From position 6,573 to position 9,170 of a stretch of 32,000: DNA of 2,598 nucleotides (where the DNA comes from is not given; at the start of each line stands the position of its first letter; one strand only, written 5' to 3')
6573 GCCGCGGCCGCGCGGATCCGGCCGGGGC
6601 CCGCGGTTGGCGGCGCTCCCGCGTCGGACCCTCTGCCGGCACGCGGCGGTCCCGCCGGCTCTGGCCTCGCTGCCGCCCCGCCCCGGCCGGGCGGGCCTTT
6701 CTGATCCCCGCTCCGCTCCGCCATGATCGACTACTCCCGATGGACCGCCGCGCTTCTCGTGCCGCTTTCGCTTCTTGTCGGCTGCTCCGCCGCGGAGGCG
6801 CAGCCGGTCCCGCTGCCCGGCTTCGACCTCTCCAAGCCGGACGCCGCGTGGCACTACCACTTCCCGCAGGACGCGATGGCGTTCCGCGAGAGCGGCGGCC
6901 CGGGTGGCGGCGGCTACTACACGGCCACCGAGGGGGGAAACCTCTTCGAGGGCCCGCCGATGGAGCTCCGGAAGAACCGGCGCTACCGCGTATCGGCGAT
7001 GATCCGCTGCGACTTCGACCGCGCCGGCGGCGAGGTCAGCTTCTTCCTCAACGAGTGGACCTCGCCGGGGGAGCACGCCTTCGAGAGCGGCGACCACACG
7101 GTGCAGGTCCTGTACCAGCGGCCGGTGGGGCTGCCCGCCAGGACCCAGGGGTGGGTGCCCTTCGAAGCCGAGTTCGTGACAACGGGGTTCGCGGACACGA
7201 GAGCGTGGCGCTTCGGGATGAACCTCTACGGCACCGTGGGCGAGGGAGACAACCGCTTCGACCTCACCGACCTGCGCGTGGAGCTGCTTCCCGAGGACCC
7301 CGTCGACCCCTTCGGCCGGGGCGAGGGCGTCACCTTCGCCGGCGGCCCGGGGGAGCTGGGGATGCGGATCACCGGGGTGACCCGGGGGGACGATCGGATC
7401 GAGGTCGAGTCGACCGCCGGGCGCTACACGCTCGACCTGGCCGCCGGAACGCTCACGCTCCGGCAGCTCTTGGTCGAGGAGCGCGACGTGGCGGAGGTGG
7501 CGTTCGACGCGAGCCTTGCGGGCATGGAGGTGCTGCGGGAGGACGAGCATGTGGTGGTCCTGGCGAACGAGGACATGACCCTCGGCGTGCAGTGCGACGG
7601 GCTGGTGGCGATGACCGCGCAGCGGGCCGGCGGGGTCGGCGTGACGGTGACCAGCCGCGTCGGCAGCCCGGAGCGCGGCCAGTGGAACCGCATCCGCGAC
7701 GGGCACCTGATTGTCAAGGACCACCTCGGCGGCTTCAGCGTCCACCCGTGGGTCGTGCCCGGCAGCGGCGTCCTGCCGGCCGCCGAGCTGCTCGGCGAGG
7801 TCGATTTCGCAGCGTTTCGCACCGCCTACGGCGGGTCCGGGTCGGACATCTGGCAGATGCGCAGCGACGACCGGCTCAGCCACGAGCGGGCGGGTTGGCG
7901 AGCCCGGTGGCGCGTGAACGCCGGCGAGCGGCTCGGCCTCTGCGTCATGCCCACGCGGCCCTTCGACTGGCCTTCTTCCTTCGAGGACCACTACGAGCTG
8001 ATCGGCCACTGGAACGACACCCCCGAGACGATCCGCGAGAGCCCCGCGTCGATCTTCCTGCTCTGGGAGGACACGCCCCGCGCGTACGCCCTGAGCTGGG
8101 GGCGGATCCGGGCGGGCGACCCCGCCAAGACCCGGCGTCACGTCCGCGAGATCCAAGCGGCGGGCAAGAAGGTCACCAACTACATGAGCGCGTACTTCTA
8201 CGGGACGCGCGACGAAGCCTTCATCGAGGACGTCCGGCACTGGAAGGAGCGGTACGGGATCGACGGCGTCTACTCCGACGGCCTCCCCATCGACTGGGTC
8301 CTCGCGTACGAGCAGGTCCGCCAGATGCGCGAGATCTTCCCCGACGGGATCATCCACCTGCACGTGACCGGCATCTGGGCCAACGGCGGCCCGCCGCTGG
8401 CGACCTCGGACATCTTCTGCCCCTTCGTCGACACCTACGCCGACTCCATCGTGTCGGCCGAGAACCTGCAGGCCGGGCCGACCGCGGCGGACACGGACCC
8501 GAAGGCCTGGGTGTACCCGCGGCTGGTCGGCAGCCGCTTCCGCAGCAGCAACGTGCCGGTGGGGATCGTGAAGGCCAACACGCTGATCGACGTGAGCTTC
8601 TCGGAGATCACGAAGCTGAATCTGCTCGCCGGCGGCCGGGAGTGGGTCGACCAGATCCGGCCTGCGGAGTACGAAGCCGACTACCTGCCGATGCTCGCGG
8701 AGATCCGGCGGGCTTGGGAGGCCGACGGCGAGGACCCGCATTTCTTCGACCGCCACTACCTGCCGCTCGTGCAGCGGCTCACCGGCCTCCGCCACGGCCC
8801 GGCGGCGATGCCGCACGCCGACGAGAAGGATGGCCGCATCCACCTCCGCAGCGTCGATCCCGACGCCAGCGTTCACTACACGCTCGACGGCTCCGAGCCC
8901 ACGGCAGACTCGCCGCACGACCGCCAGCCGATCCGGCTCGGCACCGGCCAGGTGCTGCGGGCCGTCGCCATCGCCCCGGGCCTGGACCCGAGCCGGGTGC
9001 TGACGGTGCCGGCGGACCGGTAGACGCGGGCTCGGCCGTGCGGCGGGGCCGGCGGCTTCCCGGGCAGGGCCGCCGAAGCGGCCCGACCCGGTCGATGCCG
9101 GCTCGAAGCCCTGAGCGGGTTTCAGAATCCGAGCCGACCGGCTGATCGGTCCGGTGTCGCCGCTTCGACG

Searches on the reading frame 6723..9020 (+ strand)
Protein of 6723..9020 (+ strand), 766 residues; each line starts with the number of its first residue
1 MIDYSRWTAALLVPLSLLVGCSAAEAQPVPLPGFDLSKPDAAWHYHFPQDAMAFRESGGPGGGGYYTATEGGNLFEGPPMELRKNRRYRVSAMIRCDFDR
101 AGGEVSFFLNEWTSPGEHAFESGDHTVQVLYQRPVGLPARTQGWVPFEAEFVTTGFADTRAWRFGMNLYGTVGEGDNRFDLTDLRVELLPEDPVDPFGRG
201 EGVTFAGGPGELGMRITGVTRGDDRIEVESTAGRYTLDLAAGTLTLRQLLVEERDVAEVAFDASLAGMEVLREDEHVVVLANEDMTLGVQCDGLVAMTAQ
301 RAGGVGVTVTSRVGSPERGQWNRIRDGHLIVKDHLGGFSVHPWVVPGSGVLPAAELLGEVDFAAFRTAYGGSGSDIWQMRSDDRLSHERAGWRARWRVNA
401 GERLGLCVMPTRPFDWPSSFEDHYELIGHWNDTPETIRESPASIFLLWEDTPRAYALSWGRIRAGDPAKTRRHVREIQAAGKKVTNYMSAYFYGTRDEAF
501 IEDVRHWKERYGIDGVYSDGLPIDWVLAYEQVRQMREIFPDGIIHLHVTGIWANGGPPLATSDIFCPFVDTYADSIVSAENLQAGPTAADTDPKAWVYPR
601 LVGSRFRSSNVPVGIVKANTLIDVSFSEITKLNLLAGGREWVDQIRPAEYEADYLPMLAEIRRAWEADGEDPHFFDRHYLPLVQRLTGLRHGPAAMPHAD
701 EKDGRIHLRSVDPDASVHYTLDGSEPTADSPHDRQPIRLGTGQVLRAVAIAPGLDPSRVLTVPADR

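Call 9: search_protein_families(library=pfam, proteins=[window:6723-9020:+], max_evalue=1)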
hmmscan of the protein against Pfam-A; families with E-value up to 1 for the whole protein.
window:6723-9020:+ (766 aa): 2 families
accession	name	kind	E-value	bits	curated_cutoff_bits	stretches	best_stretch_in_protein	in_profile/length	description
PF13290.12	CHB_HEX_C_1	-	2e-11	44.1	22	1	704-761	10-67/67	Chitobiase/beta-hexosaminidase C-terminal domain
PF13287.12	Fn3_assoc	-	2.2e-10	40.9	23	1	706-761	1-56/59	Fn3 associated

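Call 10: search_protein_families(library=ncbifam, proteins=[window:6723-9020:+], max_evalue=1)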
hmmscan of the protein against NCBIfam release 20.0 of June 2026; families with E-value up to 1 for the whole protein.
window:6723-9020:+ (766 aa): 0 families
